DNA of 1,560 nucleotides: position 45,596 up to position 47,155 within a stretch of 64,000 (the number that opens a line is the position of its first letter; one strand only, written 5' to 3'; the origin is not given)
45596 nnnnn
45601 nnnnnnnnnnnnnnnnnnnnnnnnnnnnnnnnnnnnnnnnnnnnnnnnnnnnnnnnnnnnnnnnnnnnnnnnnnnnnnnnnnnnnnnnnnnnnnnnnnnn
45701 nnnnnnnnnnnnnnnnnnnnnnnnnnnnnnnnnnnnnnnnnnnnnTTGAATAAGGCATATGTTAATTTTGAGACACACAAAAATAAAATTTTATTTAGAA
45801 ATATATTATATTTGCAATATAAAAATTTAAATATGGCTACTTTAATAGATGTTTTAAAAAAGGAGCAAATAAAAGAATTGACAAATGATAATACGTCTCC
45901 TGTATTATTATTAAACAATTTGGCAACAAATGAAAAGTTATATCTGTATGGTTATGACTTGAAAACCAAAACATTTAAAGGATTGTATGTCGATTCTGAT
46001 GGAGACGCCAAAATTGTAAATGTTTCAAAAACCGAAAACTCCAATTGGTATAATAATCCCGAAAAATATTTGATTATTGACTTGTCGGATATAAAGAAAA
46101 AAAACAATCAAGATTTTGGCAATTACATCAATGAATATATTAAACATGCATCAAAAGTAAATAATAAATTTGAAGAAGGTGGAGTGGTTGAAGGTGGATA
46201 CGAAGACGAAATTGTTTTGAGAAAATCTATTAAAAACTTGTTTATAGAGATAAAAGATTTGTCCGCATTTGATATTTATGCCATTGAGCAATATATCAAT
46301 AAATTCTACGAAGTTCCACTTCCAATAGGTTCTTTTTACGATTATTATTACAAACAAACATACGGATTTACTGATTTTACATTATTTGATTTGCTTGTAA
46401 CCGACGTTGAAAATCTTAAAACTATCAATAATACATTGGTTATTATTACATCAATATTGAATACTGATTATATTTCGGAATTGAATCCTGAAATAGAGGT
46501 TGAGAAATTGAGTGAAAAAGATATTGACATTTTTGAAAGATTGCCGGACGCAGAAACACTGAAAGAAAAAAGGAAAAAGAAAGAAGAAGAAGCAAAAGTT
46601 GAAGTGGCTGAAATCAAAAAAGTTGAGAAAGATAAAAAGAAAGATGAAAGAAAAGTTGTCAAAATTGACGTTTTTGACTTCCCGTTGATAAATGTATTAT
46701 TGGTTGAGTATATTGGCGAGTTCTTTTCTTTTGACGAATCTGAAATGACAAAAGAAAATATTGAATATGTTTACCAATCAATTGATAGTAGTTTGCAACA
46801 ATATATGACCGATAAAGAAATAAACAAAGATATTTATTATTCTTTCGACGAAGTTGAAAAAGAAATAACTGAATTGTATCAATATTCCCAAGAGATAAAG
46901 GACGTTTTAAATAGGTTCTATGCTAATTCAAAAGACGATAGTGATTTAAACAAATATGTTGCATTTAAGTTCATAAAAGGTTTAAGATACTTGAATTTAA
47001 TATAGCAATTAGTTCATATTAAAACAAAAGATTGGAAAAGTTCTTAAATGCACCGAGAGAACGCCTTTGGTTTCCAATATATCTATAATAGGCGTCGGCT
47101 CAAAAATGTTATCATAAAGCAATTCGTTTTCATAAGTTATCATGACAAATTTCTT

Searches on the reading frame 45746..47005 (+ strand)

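Call 11: search_protein_families(library=pfam, proteins=[window:45746-47005:+], max_evalue=0.001)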
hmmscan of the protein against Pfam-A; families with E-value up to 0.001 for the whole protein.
window:45746-47005:+ (419 aa): 0 families

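Call 46: search_protein_families(library=phrogs, proteins=[window:45746-47005:+], max_evalue=1)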
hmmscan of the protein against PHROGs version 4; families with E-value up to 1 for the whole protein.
window:45746-47005:+ (419 aa): 1 family
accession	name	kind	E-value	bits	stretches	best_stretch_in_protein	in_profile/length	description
phrog_14331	-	unknown function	0.03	15.3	1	240-357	15-141/197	-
